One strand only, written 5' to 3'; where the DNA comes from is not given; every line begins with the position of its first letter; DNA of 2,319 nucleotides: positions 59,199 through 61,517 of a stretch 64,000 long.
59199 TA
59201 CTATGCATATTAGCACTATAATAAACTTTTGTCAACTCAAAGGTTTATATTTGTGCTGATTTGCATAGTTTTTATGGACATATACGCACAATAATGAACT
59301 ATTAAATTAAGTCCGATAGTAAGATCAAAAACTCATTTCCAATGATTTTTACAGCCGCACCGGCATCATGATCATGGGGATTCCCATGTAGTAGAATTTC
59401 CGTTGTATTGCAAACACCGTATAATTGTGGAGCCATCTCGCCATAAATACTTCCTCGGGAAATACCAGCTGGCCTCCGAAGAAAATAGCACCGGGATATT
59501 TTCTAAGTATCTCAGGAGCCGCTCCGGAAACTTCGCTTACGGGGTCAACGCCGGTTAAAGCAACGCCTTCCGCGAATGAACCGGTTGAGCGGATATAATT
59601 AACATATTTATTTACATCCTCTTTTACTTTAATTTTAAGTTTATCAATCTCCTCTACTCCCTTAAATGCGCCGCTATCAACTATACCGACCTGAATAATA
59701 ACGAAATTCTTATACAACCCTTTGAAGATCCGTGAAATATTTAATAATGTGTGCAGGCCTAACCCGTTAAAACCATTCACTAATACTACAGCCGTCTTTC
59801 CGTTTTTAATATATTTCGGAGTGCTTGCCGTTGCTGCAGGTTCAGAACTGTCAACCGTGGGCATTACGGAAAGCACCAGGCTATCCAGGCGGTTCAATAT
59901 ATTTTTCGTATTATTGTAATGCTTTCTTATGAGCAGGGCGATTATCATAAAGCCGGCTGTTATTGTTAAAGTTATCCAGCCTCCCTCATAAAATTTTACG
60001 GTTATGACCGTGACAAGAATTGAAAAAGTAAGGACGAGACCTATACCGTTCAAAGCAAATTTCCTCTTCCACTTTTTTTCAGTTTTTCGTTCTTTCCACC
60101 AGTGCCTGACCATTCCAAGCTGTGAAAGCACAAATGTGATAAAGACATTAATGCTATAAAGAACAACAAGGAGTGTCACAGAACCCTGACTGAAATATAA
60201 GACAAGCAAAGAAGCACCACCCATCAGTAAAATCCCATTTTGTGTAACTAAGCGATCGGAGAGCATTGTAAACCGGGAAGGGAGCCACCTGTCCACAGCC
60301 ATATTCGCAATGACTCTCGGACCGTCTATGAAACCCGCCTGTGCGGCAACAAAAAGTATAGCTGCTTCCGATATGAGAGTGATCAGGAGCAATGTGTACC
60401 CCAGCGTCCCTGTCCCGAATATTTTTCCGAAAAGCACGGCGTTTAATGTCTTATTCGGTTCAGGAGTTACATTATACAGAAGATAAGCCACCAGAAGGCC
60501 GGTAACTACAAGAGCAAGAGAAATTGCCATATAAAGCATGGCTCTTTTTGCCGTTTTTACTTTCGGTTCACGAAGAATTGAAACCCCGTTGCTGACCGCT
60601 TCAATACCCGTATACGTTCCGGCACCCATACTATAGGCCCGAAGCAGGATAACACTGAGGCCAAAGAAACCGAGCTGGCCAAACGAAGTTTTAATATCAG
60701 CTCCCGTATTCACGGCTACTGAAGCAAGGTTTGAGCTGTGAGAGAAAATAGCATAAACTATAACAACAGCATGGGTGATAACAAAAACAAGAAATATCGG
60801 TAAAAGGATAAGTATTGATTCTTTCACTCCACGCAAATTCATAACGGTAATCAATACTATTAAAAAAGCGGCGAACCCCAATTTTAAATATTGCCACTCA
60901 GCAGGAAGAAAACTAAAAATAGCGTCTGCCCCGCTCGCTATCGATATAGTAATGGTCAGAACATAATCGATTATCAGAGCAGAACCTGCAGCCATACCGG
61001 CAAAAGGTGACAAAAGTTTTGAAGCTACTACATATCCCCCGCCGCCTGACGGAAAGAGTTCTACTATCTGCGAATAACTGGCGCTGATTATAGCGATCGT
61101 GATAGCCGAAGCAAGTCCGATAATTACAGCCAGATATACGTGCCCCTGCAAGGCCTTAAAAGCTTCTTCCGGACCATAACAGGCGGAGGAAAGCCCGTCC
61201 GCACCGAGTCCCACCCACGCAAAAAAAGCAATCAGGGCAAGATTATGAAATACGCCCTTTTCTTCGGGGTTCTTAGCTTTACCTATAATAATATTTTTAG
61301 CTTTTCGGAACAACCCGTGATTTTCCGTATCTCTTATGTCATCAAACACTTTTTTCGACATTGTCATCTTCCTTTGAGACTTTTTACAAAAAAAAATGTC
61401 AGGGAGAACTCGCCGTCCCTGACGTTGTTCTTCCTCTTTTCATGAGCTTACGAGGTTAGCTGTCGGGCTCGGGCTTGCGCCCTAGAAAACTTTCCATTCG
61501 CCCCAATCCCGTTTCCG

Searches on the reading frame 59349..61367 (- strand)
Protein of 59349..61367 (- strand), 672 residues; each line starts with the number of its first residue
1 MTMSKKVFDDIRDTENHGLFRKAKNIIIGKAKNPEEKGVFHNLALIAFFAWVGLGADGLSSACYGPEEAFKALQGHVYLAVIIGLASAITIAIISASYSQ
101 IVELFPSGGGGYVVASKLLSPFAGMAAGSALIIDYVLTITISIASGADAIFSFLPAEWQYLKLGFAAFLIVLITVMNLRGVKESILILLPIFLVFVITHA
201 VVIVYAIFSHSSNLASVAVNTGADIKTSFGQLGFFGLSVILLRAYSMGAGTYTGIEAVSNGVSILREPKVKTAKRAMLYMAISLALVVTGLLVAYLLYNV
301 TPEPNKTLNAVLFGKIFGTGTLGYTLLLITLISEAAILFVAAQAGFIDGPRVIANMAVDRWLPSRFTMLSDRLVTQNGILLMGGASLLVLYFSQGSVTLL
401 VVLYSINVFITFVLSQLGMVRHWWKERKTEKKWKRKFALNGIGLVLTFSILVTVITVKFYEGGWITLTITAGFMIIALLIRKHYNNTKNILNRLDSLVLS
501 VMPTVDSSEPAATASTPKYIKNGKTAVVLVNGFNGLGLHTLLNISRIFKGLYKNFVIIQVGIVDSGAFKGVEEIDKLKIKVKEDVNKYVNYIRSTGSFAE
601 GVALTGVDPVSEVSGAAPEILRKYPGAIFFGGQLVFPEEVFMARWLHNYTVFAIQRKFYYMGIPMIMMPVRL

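Call 7: search_protein_families(library=pfam, proteins=[window:59349-61367:-])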
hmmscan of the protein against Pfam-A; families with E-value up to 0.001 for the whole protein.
window:59349-61367:- (672 aa): 2 families
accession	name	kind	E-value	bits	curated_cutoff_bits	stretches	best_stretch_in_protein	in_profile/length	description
PF13520.12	AA_permease_2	-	1.2e-27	97.3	27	1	80-456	36-406/427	Amino acid permease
PF00324.27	AA_permease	-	1.2e-08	34.5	24.6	1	80-461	31-423/470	Amino acid permease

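Call 8: search_protein_families(library=ncbifam, proteins=[window:59349-61367:-])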
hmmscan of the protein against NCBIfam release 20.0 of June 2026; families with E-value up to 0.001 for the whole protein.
window:59349-61367:- (672 aa): 0 families

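Call 9: search_solved_structures(query=window:59349-61367:-, max_evalue=0.001, show_alignments=1)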
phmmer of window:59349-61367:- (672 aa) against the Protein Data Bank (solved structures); distinct sequences matched with E-value up to 0.001: 1.
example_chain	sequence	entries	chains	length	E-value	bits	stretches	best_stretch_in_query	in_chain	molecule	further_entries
6s3k_B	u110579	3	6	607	4.2e-62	213.5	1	21-496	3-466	APC family permease | Potassium transporter KimA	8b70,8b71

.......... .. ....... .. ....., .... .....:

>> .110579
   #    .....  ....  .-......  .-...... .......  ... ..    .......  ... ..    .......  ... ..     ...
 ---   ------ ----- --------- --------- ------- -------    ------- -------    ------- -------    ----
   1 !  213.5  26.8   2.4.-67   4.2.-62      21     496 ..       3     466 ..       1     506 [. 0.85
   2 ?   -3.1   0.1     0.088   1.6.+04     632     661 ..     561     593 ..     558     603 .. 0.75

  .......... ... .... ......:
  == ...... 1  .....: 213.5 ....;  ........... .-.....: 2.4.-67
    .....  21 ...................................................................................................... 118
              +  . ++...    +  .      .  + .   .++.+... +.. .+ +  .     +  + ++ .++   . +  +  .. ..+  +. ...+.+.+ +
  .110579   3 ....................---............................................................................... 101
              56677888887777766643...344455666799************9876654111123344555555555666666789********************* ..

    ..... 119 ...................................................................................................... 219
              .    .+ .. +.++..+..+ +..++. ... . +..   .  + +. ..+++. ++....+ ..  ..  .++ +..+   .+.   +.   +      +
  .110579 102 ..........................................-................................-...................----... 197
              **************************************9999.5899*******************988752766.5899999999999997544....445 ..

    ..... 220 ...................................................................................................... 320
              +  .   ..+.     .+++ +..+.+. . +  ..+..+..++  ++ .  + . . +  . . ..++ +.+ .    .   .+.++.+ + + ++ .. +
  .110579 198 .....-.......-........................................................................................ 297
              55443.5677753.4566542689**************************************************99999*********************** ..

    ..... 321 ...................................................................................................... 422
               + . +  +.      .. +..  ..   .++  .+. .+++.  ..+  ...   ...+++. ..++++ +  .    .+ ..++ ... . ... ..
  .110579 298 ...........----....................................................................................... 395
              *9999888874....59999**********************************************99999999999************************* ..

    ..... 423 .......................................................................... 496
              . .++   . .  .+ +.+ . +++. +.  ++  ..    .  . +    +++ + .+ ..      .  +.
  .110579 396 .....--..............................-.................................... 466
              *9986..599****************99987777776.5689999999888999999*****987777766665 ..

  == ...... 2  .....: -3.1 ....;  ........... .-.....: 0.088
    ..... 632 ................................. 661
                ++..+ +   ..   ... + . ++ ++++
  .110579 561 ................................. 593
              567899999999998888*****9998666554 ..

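Call 10: find_homologous_proteins(query=window:59349-61367:-)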
Query window:59349-61367:- (672 aa): 8000 proteins with E <= 0.001 among 8000 candidates; the best 120 are listed.
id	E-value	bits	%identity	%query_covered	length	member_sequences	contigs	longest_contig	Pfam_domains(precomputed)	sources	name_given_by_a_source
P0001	0.0e+0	1444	100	100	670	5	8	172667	PF13520.13,PF00324.28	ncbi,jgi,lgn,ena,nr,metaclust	ncbi:MAG: amino acid transporter [Candidatus Firestonebacteria bacterium RIFOXYC2_FULL_39_67]|nr:MAG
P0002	0.0e+0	1060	72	100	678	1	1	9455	PF13520.13,PF00324.28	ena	-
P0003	1.9e-295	999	67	99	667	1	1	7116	PF13520.13,PF00324.28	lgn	-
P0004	2.5e-293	992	68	97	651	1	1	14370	PF13520.13,PF00324.28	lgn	-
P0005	4.9e-285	965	63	100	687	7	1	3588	PF13520.13,PF00324.28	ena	-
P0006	5.7e-285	965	64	100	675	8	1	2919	PF13520.13,PF00324.28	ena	-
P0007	6.2e-283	958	64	98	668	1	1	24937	PF13520.13,PF00324.28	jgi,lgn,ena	-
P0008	1.4e-279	947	64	97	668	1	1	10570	PF13520.13,PF00324.28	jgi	jgi:amino acid transporter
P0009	2.9e-278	943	64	99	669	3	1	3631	PF13520.13,PF00324.28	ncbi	ncbi:MAG: APC family permease, partial [Candidatus Firestonebacteria bacterium]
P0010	8.0e-277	938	65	97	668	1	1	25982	PF13520.13,PF00324.28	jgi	jgi:amino acid transporter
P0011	1.1e-275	934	61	100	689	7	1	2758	PF13520.13,PF00324.28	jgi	-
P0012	1.3e-275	934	64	100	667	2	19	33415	PF13520.13,PF00324.28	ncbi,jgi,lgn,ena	-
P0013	5.2e-269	912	62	100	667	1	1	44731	PF13520.13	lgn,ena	-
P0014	4.4e-265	899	63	98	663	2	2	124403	PF13520.13,PF00324.28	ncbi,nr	ncbi:MAG: amino acid transporter [Candidatus Firestonebacteria bacterium RIFOXYC2_FULL_39_67]|nr:MAG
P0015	2.1e-264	897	62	100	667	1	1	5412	PF13520.13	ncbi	ncbi:MAG: APC family permease [Candidatus Firestonebacteria bacterium]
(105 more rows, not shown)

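Call 12: find_encoding_contigs(protein=P0014, flank=3000, max_places=3)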
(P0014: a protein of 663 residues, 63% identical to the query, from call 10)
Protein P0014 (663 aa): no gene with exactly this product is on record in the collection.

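Call 14: find_related_loci(query=A1, collection=genome_contigs, flank=1500)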
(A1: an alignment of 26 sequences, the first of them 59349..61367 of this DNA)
Query A1 (672 aa) in genome_contigs; peptide patterns used: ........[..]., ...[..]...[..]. (x = any residue, [..] = any of these).
600 stretches matched a pattern (row limit reached: there are more); 567 encode a relative of the query (tblastn E <= 1e-3); the best 80 are kept; 80 distinct loci.
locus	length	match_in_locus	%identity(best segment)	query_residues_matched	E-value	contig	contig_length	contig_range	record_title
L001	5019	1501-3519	62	3-672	0e+0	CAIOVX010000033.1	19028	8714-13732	MAG: Candidatus Firestonebacteria bacterium isolate AM4_bin-387 genome assembly, contig: bin-387:033/103, whole genome s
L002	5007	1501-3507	61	1-672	0e+0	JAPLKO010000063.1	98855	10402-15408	MAG: Candidatus Firestonebacteria bacterium isolate LacPavin_0920_WC57_MAG_42_10 LacPavin_0920_WC57_scaffold_200858, who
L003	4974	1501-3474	58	19-672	0e+0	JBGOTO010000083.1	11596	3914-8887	MAG: Nitrospirota bacterium isolate OBJ_0618_7090110_160 k141_11059760_length_11596_cov_24.8515, whole genome shotgun se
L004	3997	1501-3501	58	11-672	0e+0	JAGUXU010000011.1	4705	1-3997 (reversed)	MAG: Candidatus Omnitrophota bacterium isolate DeMMO4_7 c_000000007020, whole genome shotgun sequence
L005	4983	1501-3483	58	15-672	0e+0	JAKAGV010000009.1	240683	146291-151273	MAG: Bacteroidetes bacterium isolate WY2.bin67 NODE_46_length_240683_cov_17.076265, whole genome shotgun sequence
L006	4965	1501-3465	58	21-672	0e+0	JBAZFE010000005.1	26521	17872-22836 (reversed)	MAG: Candidatus Omnitrophota bacterium isolate SO_2017_LW3_142 NODE_4591_length_26521_cov_3.321702_LW162_2017, whole gen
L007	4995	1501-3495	58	11-672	0e+0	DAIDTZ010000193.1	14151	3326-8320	MAG TPA_asm: Nitrospirae bacterium isolate clean5362 k141_582345, whole genome shotgun sequence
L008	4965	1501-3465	59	19-672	0e+0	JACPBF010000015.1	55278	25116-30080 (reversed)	MAG: Elusimicrobia bacterium isolate NC_groundwater_250_Ag_S-0.2um_38_13 S5_GD2017_2_S2_scaffold_523, whole genome shotg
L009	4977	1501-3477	57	15-671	0e+0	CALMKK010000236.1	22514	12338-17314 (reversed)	MAG TPA_asm: uncultured candidate division Zixibacteria bacterium isolate SRR6284162_bin.34_CONCOCT_v1.1_MAG genome asse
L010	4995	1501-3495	57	13-672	0e+0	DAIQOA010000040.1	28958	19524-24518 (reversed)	MAG TPA_asm: bacterium isolate CTOTU7659 NODE_2772_length_28958_cov_6.711898, whole genome shotgun sequence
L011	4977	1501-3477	58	13-672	0e+0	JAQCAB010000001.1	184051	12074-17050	MAG: Bacteroidetes bacterium isolate casp150-mb.87 NODE_85_length_184051_cov_0.149419, whole genome shotgun sequence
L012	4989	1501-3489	57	13-672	0e+0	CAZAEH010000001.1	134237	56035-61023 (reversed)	MAG TPA_asm: uncultured Planctomycetia bacterium isolate binchicken_co117_58 genome assembly, contig: NODE_170_length_13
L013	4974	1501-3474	57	19-672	0e+0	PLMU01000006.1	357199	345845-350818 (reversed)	MAG: Phycisphaerales bacterium isolate fen_1357 73.20120800_E2X.42_contig_108, whole genome shotgun sequence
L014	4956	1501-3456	57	23-672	0e+0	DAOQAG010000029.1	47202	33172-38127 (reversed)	MAG TPA_asm: bacterium isolate AMR_MDS_1268 NODE_608_length_47202_cov_9.169703, whole genome shotgun sequence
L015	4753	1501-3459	57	21-672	0e+0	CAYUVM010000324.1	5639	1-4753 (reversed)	MAG TPA_asm: uncultured Cytophagia bacterium isolate SRP173033_co3_178 genome assembly, contig: NODE_21724_length_5639_c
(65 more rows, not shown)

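Call 22: find_related_loci(query=window:59349-61367:-, collection=metagenome_contigs, flank=1000)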
Query window:59349-61367:- (672 aa) in metagenome_contigs; peptide patterns used: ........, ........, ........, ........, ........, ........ (x = any residue, [..] = any of these).
141 stretches matched a pattern; 54 encode a relative of the query (tblastn E <= 1e-3); 54 distinct loci.
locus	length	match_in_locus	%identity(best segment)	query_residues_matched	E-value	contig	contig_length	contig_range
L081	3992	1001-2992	56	13-672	0e+0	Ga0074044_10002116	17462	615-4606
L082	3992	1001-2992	56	13-672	0e+0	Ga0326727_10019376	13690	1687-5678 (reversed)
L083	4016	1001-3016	55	8-672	0e+0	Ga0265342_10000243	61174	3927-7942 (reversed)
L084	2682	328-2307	53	19-672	0e+0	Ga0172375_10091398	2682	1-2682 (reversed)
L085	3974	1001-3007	54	10-672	0e+0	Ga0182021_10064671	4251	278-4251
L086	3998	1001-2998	55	13-672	0e+0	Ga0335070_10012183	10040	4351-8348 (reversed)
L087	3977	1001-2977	55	19-672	0e+0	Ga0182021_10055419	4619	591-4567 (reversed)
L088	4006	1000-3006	53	10-672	0e+0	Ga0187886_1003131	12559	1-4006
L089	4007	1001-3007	53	10-672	0e+0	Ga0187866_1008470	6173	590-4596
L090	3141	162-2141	55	19-672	0e+0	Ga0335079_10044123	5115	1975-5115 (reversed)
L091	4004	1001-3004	54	11-672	0e+0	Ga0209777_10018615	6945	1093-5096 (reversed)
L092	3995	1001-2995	56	13-672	0e+0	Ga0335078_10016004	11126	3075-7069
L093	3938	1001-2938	55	24-669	0e+0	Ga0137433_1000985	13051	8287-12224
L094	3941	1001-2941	56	24-672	0e+0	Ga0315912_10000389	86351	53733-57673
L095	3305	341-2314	54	21-672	0e+0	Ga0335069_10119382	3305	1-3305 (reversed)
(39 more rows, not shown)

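Call 23: find_encoding_contigs(protein=P0002, flank=1500, max_places=2)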
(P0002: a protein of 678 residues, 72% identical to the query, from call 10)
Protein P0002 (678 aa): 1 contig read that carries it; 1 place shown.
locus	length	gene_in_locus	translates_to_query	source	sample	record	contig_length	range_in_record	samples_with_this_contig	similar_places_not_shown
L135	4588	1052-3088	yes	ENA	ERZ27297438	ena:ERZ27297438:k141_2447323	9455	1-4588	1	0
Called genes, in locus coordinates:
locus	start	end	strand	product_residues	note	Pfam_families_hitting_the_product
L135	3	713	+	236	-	?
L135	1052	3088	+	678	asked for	PF13520:AA_permease_2, PF00324:AA_permease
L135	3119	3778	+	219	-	PF27840:ScmC (weak)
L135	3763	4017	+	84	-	PF05402:PqqD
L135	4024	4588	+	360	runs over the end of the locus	PF04055:Radical_SAM, PF13186:SPASM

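Call 24: find_encoding_contigs(protein=P0003, flank=1500, max_places=2)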
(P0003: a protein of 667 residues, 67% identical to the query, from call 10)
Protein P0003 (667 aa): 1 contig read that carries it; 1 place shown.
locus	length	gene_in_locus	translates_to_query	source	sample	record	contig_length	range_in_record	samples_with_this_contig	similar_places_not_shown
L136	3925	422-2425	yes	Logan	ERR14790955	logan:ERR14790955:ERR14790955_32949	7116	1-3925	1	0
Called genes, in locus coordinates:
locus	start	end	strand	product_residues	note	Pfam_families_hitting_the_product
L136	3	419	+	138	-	?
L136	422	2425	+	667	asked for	PF13520:AA_permease_2, PF00324:AA_permease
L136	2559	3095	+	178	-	PF00731:AIRC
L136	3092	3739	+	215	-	PF01300:Sua5_yciO_yrdC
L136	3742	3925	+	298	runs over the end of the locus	PF01451:LMWPc, PF02502:LacAB_rpiB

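Call 25: find_encoding_contigs(protein=P0004, flank=1500, max_places=2)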
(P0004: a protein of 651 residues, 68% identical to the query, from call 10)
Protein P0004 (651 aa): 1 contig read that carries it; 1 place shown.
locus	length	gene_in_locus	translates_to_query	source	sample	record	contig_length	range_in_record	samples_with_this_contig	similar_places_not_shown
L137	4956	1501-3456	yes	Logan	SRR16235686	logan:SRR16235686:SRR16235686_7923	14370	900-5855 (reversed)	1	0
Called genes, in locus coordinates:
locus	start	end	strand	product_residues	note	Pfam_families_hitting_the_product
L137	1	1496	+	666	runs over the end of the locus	PF02702:KdpD, PF00582:Usp, PF13493:DUF4118, PF13492:GAF_3 (weak)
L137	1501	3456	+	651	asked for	PF13520:AA_permease_2, PF00324:AA_permease (weak)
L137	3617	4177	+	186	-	PF13505:OMP_b-brl (weak)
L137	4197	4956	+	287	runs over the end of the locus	-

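Call 27: find_encoding_contigs(protein=P0007, flank=1500, max_places=2)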
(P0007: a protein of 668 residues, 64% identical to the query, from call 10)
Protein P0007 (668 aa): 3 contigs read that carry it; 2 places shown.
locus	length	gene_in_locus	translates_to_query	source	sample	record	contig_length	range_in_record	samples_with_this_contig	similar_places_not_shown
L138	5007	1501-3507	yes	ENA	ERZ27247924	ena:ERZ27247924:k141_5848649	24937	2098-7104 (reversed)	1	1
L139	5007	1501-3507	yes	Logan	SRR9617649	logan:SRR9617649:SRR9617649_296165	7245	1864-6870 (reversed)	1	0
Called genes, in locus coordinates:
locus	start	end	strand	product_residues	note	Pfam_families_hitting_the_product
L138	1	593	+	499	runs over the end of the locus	-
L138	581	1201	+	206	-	PF13432:TPR_16 (faint), PF07719:TPR_2 (faint), PF13174:TPR_6 (faint), PF13428:TPR_14 (faint), PF00515:TPR_1 (faint), PF13181:TPR_8 (faint), PF13414:TPR_11 (faint), PF13424:TPR_12 (faint), +1 more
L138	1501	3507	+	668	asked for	PF13520:AA_permease_2, PF00324:AA_permease (weak)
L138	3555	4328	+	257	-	PF10502:Peptidase_S26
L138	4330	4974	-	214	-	PF04972:BON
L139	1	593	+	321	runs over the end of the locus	?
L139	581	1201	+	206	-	PF13432:TPR_16 (faint), PF07719:TPR_2 (faint), PF13174:TPR_6 (faint), PF13428:TPR_14 (faint), PF00515:TPR_1 (faint), PF13181:TPR_8 (faint), PF13414:TPR_11 (faint), PF13424:TPR_12 (faint), +1 more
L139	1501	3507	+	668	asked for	PF13520:AA_permease_2, PF00324:AA_permease (weak)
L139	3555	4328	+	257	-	PF10502:Peptidase_S26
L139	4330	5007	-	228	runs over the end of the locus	PF04972:BON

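Call 28: find_encoding_contigs(protein=P0010, flank=1500, max_places=2)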
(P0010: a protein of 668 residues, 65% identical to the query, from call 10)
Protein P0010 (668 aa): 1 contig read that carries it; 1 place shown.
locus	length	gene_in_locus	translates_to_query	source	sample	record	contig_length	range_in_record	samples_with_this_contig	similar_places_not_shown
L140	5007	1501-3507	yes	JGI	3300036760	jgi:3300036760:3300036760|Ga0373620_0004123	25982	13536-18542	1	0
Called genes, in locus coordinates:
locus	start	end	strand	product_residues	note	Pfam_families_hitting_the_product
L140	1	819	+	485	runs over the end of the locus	-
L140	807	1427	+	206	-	PF13432:TPR_16 (faint), PF07719:TPR_2 (faint), PF13174:TPR_6 (faint), PF13428:TPR_14 (faint), PF00515:TPR_1 (faint), PF13181:TPR_8 (faint), PF13414:TPR_11 (faint), PF13424:TPR_12 (faint), +1 more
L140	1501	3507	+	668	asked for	PF13520:AA_permease_2, PF00324:AA_permease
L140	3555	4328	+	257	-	PF10502:Peptidase_S26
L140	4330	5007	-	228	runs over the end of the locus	PF04972:BON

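Call 29: find_encoding_contigs(protein=P0012, flank=1500, max_places=2)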
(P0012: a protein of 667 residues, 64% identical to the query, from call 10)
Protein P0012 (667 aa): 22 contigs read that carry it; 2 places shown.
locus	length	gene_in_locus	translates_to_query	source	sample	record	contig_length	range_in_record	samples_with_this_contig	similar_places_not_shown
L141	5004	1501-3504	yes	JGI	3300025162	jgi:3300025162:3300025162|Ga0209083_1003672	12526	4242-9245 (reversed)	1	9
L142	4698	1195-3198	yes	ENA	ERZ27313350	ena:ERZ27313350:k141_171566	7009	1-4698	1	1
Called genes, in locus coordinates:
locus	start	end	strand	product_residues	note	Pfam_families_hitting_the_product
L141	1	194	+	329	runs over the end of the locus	PF01208:URO-D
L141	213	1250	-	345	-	PF21088:MS_channel_1st, PF00924:MS_channel_2nd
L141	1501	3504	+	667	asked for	PF13520:AA_permease_2, PF00324:AA_permease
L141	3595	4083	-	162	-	PF00210:Ferritin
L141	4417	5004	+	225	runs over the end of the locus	PF00702:Hydrolase, PF12710:HAD (weak), PF13419:HAD_2, PF13242:Hydrolase_like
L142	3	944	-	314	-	?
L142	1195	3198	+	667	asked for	PF13520:AA_permease_2, PF00324:AA_permease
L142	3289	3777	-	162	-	PF00210:Ferritin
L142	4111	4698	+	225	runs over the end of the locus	PF00702:Hydrolase, PF12710:HAD (weak), PF13419:HAD_2, PF13242:Hydrolase_like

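Call 61: predict_structure(alignment_id=A1)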
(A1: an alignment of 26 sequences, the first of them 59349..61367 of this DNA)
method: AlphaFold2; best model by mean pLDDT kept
length: 672 residues; sequences in the alignment: 26
mean_pLDDT: 74.7   pTM: 0.70
mean pLDDT of the five models: 74.7, 73.2, 69.9, 66.7, 60.9
residues with pLDDT >= 90: 65; 70-90: 421; 50-70: 99; < 50: 87
segments of 3 or more residues with pLDDT < 50: 1-52, 360-373, 506-514, 532-534, 564-570
pLDDT, mean of each block of 10 residues (from residue 1): 35 37 40 42 38 57 75 84 87 88 78 83 83 86 85 85 91 78 56 79 89 88 90 84 74 71 66 81 84 89 83 84 79 74 72 62 42 63 89 84 83 91 92 92 88 81 81 80 72 68 49 59 83 59 78 86 50 71 82 83 76 85 88 71 59 81 84 69
secondary structure, 60 per line:
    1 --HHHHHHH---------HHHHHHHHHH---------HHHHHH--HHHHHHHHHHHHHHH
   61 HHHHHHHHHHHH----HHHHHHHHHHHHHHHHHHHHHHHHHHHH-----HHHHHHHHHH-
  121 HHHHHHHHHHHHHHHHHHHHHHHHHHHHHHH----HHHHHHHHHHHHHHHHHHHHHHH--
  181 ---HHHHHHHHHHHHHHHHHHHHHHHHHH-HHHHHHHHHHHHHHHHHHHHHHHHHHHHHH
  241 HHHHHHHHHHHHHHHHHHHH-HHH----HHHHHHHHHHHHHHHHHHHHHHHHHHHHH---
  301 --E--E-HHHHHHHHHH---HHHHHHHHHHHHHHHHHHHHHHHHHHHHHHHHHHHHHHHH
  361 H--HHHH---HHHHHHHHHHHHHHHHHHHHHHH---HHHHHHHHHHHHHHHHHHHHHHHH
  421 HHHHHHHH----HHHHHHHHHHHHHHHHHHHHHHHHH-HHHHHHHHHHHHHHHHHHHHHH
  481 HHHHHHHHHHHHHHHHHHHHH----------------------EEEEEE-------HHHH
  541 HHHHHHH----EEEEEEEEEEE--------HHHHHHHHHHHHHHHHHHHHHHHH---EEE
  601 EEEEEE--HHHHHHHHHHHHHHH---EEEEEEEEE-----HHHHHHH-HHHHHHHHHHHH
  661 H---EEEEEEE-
elements in order (helices of 4 or more, strands of 3 or more residues): H3-9 H19-28 H38-43 H46-72 H77-104 H110-119 H121-151 H156-178 H184-209 H211-260 H269-297 H308-317 H321-361 H364-367 H371-393 H397-428 H433-457 H459-501 E524-529 H537-547 E552-562 H571-594 E598-606 H609-623 E627-635 H641-647 H649-661 E665-671
